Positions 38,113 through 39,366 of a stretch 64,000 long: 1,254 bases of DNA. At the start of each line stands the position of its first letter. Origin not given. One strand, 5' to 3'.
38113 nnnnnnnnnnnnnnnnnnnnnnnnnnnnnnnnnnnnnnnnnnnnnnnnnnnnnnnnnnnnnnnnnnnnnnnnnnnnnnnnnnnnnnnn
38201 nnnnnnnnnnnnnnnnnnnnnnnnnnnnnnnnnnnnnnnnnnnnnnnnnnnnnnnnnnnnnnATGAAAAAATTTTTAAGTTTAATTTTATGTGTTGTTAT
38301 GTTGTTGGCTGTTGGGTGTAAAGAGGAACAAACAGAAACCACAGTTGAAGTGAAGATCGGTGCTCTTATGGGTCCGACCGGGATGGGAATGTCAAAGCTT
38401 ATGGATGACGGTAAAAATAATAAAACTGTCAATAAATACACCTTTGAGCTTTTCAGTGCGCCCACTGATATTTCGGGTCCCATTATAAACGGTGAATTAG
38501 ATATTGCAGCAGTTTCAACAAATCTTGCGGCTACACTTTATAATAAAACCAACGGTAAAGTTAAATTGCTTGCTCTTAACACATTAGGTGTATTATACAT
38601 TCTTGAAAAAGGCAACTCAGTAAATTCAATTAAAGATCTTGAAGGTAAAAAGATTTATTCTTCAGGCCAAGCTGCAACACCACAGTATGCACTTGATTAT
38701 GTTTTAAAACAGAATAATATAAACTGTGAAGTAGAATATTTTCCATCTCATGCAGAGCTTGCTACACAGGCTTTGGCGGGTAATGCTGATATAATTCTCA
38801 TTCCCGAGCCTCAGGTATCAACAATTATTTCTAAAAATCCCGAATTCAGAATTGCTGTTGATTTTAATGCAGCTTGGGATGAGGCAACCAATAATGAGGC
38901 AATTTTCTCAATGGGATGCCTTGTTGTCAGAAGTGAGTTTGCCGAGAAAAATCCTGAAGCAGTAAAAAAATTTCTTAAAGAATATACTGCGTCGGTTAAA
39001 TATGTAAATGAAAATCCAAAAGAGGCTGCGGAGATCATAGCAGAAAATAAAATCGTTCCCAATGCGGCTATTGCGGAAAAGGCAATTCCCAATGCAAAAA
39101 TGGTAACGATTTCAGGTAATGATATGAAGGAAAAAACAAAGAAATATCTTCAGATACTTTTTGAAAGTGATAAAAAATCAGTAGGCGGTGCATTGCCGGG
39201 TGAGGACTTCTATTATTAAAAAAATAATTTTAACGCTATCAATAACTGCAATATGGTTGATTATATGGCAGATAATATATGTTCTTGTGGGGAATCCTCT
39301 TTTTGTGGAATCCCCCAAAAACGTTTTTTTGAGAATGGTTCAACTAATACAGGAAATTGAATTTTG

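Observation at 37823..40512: Obligatory read-through terminator with no recognisable riboswitch class, controlling a TM1266-ACT protein plus NMT1-type ABC importer operon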

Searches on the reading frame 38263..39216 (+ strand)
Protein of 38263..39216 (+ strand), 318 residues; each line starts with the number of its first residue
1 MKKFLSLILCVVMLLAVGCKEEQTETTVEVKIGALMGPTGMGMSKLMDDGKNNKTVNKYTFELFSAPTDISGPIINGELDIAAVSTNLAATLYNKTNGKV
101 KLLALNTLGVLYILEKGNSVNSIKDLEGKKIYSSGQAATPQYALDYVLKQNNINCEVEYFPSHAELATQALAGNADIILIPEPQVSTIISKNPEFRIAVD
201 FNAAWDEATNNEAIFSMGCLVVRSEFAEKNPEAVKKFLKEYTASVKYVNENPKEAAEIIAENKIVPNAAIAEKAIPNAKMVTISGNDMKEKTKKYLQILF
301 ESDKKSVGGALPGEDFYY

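Call 6: search_protein_families(library=pfam, proteins=[window:38263-39216:+], max_evalue=0.01)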
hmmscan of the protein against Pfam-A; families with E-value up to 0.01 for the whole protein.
window:38263-39216:+ (318 aa): 6 families
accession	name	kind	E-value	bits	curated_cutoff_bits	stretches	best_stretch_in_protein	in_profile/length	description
PF02621.19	VitK2_biosynth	-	1.3e-12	48.1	26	1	64-269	28-223/252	Menaquinone biosynthesis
PF09084.16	NMT1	-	1.6e-11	44.9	20.5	1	112-255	77-216/216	NMT1/THI5 like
PF13379.11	NMT1_2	-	1.4e-06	28.8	24.7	1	74-259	52-247/252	NMT1-like family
PF12974.12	Phosphonate-bd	-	1.7e-06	28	27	1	74-244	46-219/242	ABC transporter, phosphonate, periplasmic substrate-binding protein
PF04069.17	OpuAC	-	0.00035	20.7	21.2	0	220-249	206-234/257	Substrate binding domain of ABC-type glycine betaine transport system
PF12916.12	DUF3834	-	0.0051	16.5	22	1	229-268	150-189/202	Protein of unknown function (DUF3834)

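Call 7: search_protein_families(library=ncbifam, proteins=[window:38263-39216:+], max_evalue=0.01)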
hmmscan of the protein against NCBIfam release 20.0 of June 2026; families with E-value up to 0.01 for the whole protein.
window:38263-39216:+ (318 aa): 5 families
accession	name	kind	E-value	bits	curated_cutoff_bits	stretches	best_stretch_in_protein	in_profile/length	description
TIGR01728.1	SsuA_fam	subfamily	1.7e-20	73.4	163.5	1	73-277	46-245/290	aliphatic sulfonate ABC transporter substrate-binding protein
NF040735.1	SBP_SaoX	equivalog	9.7e-10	38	300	1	74-268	46-238/330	ABC transporter substrate-binding subunit SaoX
TIGR01729.1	taurine_ABC_bnd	equivalog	1.4e-08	34.5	304.25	1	58-249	28-215/300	taurine ABC transporter substrate-binding protein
NF040727.1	SBP_SaoB_CU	equivalog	8.6e-05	21.6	140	0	218-252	197-229/262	ABC transporter substrate-binding (seleno)protein SaoB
NF008553.0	PRK11480.1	equivalog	0.0083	15.3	490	0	74-253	68-240/320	taurine ABC transporter substrate-binding protein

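Call 64: search_solved_structures(query=window:38263-39216:+, max_evalue=0.01)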
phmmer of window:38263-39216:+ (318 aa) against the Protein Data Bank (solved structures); distinct sequences matched with E-value up to 0.01: 5.
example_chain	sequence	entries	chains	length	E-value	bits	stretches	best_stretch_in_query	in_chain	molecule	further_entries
3hn0_A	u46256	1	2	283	1.3e-17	67.3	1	24-316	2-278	Nitrate transport protein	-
4nmy_A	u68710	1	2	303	0.0029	20.2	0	220-263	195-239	ABC-type transport system, extracellular solute-binding protein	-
3uif_A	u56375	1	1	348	0.0038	19.8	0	72-132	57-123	Sulfonate ABC transporter, periplasmic sulfonate-binding protein SsuA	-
4h6d_F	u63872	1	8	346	0.0043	19.7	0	67-256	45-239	Pyrimidine precursor biosynthesis enzyme THI5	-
4gvo_A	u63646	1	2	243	0.0073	18.9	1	111-183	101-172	Lmo2349 protein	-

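Call 65: find_homologous_proteins(query=window:38263-39216:+, max_evalue=1e-10)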
Query window:38263-39216:+ (318 aa): 6217 proteins with E <= 1e-10 among 8000 candidates; the best 120 are listed.
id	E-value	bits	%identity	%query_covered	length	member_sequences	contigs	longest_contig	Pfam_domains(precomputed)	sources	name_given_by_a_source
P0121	2.6e-202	688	100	100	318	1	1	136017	PF13379.12,PF02621.20,PF09084.17,PF12974.13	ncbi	-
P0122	9.1e-165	565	80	100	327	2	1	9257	PF02621.20,PF09084.17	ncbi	-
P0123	7.1e-164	562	77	100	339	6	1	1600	PF02621.20,PF09084.17,PF12974.13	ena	-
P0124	5.0e-163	559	79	100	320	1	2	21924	PF02621.20,PF09084.17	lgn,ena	-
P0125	5.9e-162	556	78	100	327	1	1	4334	PF13379.12,PF02621.20,PF09084.17,PF12974.13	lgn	-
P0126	1.1e-157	542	82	93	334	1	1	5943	PF02621.20,PF09084.17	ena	-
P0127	1.1e-152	526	73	100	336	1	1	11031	PF02621.20,PF09084.17,PF12974.13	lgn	-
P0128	1.6e-151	522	78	94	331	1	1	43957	PF02621.20,PF09084.17,PF12974.13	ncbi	-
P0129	1.9e-150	518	74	100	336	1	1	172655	PF13379.12,PF02621.20,PF09084.17,PF12974.13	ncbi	-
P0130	6.6e-149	513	82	92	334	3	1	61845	PF02621.20,PF09084.17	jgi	jgi:NitT/TauT family transport system substrate-binding protein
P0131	2.6e-148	511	75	95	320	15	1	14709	PF02621.20,PF09084.17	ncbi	-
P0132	5.1e-148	510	79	92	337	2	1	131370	PF02621.20,PF09084.17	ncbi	-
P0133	7.1e-148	510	79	92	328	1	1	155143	PF02621.20,PF09084.17,PF12974.13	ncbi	-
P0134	4.0e-147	507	73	100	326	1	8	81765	PF13379.12,PF02621.20,PF09084.17,PF12974.13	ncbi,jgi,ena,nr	ncbi:MAG: ABC transporter substrate-binding protein [Clostridiales bacterium]|nr:ABC transporter sub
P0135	5.4e-146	504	73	100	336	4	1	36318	PF02621.20,PF09084.17,PF12974.13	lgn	-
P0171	4.7e-100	353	51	100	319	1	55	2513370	PF02621.20,PF09084.17,PF12974.13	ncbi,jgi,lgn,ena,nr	ncbi:MAG TPA: ABC transporter substrate-binding protein [Clostridia bacterium]|jgi:NitT/TauT family 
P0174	7.0e-98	346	54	100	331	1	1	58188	PF09084.17,PF12974.13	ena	-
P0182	1.5e-93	331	54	92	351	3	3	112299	PF13379.12,PF02621.20,PF09084.17,PF16868.11,PF12974.13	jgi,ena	-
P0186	2.2e-92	328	52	94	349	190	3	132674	PF13379.12,PF09084.17,PF12974.13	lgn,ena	-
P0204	2.1e-91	324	47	100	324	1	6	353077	PF09084.17,PF12974.13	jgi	-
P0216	1.8e-90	321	47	100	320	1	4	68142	PF13379.12,PF02621.20,PF09084.17,PF12974.13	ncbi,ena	-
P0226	1.4e-89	318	46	100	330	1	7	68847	PF02621.20,PF09084.17,PF12974.13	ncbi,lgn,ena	-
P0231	2.6e-89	318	49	91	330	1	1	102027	PF02621.20,PF09084.17,PF12974.13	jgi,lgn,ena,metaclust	metaclust:\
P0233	2.6e-89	317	46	100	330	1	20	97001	PF02621.20,PF09084.17,PF12974.13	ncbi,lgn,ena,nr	ncbi:MAG: MqnA/MqnD/SBP family protein [Eubacteriales bacterium]|nr:MqnA/MqnD/SBP family protein [Eu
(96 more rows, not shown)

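Call 66: find_encoding_contigs(protein=P0171, flank=4000, max_places=2)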
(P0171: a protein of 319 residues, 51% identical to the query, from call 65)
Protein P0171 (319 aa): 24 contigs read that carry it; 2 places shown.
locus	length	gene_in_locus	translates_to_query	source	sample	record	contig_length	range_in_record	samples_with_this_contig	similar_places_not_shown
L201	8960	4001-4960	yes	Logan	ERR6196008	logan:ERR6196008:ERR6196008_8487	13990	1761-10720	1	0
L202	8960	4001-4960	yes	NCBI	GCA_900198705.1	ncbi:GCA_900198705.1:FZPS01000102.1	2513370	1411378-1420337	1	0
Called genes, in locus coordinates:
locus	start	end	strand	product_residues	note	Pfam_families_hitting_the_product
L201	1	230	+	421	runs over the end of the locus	PF00171:Aldedh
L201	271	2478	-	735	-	PF00912:Transgly, PF00905:Transpeptidase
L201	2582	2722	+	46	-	-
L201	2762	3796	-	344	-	PF01551:Peptidase_M23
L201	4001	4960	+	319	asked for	PF02621:VitK2_biosynth, PF12974:Phosphonate-bd, PF09084:NMT1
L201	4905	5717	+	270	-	PF00528:BPD_transp_1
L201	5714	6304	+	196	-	PF00005:ABC_tran, PF13304:AAA_21 (faint)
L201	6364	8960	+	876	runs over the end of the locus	PF00133:tRNA-synt_1, PF09334:tRNA-synt_1g, PF21349:RUBY_RBDX (faint), PF13603:tRNA-synt_1_2, PF09334:tRNA-synt_1g (weak), PF08264:Anticodon_1, PF10458:Val_tRNA-synt_C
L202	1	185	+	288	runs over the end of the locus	PF01522:Polysacc_deac_1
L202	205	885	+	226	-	PF02223:Thymidylate_kin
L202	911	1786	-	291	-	PF10143:PhosphMutase, PF01676:Metalloenzyme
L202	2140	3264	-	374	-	PF00768:Peptidase_S11, PF13354:Beta-lactamase2 (weak), PF07943:PBP5_C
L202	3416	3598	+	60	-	-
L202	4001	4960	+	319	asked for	PF02621:VitK2_biosynth, PF12974:Phosphonate-bd, PF09084:NMT1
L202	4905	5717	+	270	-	PF00528:BPD_transp_1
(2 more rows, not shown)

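Call 67: find_encoding_contigs(protein=P0186, flank=4000, max_places=2)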
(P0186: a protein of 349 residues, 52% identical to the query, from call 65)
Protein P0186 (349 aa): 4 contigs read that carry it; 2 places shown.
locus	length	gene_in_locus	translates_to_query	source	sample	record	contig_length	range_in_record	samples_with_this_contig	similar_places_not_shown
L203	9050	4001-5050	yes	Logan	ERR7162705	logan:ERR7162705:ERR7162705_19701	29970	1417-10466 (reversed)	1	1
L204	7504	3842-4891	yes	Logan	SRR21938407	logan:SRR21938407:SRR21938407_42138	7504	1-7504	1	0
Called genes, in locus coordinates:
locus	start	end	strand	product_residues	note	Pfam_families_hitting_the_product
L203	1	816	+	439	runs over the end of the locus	-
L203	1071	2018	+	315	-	PF17853:GGDEF_2, PF13556:HTH_30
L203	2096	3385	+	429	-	PF00595:PDZ, PF13180:PDZ_2, PF17820:PDZ_6, PF03572:Peptidase_S41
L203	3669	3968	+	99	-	PF21699:TM1266-like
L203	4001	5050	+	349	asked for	PF13379:NMT1_2, PF09084:NMT1, PF12974:Phosphonate-bd (weak)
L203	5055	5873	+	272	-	PF00528:BPD_transp_1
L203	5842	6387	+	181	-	PF00005:ABC_tran, PF13304:AAA_21 (weak)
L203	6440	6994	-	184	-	-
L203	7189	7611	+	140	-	-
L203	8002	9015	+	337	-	PF18152:DAHP_snth_FXD, PF00793:DAHP_synth_1, PF03102:NeuB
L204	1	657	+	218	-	PF16138:DUF4846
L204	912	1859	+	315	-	PF17853:GGDEF_2, PF13556:HTH_30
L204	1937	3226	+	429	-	PF00595:PDZ, PF13180:PDZ_2, PF17820:PDZ_6, PF03572:Peptidase_S41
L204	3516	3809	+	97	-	PF21699:TM1266-like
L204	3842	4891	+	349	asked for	PF13379:NMT1_2, PF09084:NMT1, PF12974:Phosphonate-bd (weak)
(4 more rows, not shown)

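Call 68: find_encoding_contigs(protein=P0233, flank=4000, max_places=2)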
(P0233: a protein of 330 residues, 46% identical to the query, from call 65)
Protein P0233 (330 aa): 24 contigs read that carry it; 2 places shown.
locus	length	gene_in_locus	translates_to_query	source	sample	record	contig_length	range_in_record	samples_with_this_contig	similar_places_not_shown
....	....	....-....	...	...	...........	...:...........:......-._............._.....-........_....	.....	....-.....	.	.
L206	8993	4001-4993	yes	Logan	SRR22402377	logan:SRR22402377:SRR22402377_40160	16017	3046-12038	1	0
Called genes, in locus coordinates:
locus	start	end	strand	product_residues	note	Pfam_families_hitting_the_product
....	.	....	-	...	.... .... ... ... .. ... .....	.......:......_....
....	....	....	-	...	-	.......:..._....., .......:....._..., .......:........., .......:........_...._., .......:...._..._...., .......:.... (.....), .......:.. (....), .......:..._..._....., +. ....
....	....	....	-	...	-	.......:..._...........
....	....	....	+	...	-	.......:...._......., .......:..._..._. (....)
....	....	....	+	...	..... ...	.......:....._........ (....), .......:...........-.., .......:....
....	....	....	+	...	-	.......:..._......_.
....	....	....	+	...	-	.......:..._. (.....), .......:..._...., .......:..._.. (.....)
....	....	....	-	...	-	-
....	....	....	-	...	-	-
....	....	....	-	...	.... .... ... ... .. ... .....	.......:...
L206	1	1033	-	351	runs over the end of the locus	PF01263:Aldose_epim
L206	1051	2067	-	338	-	PF00106:adh_short, PF01073:3Beta_HSD, PF01370:Epimerase, PF02719:Polysacc_synt_2, PF04321:RmlD_sub_bind, PF05368:NmrA (faint), PF08659:KR (weak), PF16363:GDP_Man_Dehyd, +2 more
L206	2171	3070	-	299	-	PF00483:NTP_transferase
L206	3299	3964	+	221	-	PF00027:cNMP_binding, PF13545:HTH_Crp_2 (weak)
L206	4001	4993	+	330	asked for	PF02621:VitK2_biosynth (weak), PF12974:Phosphonate-bd, PF09084:NMT1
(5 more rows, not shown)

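Call 75: find_encoding_contigs(protein=P0204, flank=3000, max_places=1)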
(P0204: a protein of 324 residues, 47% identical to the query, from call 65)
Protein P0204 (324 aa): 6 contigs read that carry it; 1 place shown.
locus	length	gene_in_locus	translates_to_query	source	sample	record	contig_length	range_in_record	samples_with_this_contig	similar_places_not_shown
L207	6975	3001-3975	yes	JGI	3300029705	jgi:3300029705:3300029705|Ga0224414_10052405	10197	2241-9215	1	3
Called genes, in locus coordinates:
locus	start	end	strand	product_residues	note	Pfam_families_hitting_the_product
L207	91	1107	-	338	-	PF00106:adh_short, PF01073:3Beta_HSD, PF01370:Epimerase, PF02719:Polysacc_synt_2, PF04321:RmlD_sub_bind, PF05368:NmrA (weak), PF07993:NAD_binding_4, PF16363:GDP_Man_Dehyd, +1 more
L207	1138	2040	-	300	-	PF00483:NTP_transferase, PF12804:NTP_transf_3 (weak)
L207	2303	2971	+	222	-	PF00027:cNMP_binding, PF13545:HTH_Crp_2 (weak)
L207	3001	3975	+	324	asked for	PF12974:Phosphonate-bd, PF09084:NMT1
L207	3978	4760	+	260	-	PF00528:BPD_transp_1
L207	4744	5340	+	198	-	PF02463:SMC_N (faint), PF00005:ABC_tran, PF03266:NTPase_1 (faint), PF13304:AAA_21 (faint)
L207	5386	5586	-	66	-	PF13560:HTH_31 (weak), PF01381:HTH_3, PF13443:HTH_26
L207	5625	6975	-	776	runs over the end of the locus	?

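Call 76: find_encoding_contigs(protein=P0226, flank=3000, max_places=1)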
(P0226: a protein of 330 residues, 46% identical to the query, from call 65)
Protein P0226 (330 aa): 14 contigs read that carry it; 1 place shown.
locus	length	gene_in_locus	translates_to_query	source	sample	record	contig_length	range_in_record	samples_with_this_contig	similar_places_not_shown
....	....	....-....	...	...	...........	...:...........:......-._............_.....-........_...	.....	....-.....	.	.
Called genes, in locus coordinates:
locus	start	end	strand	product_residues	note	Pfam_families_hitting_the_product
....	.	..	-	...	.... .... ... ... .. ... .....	-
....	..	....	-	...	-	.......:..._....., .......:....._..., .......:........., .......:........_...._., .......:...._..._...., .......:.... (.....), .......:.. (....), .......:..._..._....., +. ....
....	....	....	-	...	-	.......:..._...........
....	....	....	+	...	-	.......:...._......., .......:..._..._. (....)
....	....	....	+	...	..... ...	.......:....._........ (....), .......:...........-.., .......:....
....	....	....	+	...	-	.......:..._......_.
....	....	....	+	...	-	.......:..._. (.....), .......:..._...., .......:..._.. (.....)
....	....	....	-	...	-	-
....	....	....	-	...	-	-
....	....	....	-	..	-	-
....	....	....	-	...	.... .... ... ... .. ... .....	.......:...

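Call 77: find_encoding_contigs(protein=P0231, flank=3000, max_places=1)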
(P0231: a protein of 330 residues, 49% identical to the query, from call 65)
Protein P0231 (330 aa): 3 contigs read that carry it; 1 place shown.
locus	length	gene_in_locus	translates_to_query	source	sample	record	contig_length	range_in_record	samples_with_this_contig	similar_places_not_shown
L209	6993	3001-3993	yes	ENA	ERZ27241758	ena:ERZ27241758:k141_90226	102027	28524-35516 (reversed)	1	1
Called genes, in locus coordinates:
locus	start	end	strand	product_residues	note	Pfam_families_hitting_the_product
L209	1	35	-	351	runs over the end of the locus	PF01263:Aldose_epim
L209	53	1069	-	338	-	PF00106:adh_short, PF01073:3Beta_HSD, PF01370:Epimerase, PF02719:Polysacc_synt_2, PF04321:RmlD_sub_bind, PF05368:NmrA (faint), PF08659:KR (weak), PF16363:GDP_Man_Dehyd, +2 more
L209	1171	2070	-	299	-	PF00483:NTP_transferase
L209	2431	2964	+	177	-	PF00027:cNMP_binding, PF13545:HTH_Crp_2 (weak)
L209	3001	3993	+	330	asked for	PF02621:VitK2_biosynth (weak), PF12974:Phosphonate-bd, PF09084:NMT1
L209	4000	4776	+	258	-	PF00528:BPD_transp_1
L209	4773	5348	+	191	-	PF02463:SMC_N (faint), PF00005:ABC_tran, PF13304:AAA_21 (faint)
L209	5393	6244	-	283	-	-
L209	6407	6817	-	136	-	-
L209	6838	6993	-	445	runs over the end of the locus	PF00342:PGI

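Call 78: find_encoding_contigs(protein=P0182, flank=3000, max_places=1)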
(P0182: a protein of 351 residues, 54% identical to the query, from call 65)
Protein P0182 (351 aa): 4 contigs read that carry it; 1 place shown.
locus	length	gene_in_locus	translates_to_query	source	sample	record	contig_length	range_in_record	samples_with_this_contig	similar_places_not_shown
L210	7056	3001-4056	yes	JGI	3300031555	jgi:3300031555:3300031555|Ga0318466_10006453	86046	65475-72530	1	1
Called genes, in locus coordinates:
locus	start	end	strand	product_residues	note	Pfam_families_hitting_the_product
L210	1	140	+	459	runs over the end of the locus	PF16138:DUF4846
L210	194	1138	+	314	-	PF17853:GGDEF_2, PF13556:HTH_30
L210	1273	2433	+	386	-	PF22694:CtpB_N-like (weak), PF00595:PDZ, PF13180:PDZ_2, PF17820:PDZ_6, PF03572:Peptidase_S41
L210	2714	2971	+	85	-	PF21699:TM1266-like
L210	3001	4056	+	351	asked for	PF13379:NMT1_2, PF16868:NMT1_3 (faint), PF12974:Phosphonate-bd, PF02621:VitK2_biosynth (weak), PF09084:NMT1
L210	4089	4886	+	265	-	PF00528:BPD_transp_1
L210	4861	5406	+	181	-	PF02463:SMC_N (faint), PF00005:ABC_tran, PF13304:AAA_21 (weak)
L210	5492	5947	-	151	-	-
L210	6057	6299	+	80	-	-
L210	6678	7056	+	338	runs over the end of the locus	PF18152:DAHP_snth_FXD, PF00793:DAHP_synth_1, PF03102:NeuB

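Call 79: find_encoding_contigs(protein=P0174, flank=3000, max_places=1)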
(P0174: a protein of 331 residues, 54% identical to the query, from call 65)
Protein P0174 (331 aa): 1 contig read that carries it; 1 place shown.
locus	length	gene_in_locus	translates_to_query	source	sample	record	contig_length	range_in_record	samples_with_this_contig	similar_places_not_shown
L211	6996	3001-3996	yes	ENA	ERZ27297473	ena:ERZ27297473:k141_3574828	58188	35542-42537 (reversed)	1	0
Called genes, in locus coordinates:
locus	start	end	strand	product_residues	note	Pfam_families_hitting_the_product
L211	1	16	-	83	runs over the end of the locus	-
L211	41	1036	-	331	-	PF01073:3Beta_HSD, PF01370:Epimerase, PF02719:Polysacc_synt_2, PF04321:RmlD_sub_bind, PF16363:GDP_Man_Dehyd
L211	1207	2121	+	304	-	PF00701:DHDPS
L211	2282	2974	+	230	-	PF00027:cNMP_binding, PF13545:HTH_Crp_2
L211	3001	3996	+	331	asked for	PF12974:Phosphonate-bd (weak), PF09084:NMT1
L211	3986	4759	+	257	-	PF00528:BPD_transp_1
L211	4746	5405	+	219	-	PF00005:ABC_tran, PF13304:AAA_21 (faint)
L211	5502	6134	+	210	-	PF13483:Lactamase_B_3, PF12706:Lactamase_B_2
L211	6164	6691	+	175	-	PF02572:CobA_CobO_BtuR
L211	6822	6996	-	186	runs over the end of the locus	PF14512:TM1586_NiRdase (faint), PF00881:Nitroreductase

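Call 80: find_encoding_contigs(protein=P0216, flank=3000, max_places=1)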
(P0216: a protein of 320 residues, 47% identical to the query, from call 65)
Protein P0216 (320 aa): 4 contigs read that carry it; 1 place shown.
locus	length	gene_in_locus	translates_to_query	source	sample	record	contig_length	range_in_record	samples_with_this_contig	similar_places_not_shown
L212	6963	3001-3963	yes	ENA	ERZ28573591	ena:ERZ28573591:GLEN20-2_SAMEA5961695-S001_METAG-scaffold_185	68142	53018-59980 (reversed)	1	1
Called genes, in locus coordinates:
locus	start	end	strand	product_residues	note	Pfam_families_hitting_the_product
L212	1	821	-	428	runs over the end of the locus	PF00037:Fer4 (weak), PF12837:Fer4_6 (faint), PF12838:Fer4_7, PF13187:Fer4_9, PF13237:Fer4_10, PF14697:Fer4_21 (faint), PF02906:Fe_hyd_lg_C, PF04060:FeS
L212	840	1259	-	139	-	PF13581:HATPase_c_2, PF02518:HATPase_c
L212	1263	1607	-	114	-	PF07085:DRTGG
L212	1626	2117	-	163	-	PF01257:2Fe-2S_thioredx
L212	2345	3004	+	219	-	PF00027:cNMP_binding, PF13545:HTH_Crp_2 (weak)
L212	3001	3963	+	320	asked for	PF02621:VitK2_biosynth (faint), PF13379:NMT1_2 (weak), PF09084:NMT1, PF12974:Phosphonate-bd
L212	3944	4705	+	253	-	PF00528:BPD_transp_1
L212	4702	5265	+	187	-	PF13476:AAA_23 (weak), PF02463:SMC_N (faint), PF00005:ABC_tran, PF13304:AAA_21 (weak)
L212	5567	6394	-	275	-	PF00588:SpoU_methylase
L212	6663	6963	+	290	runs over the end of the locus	PF02645:DegV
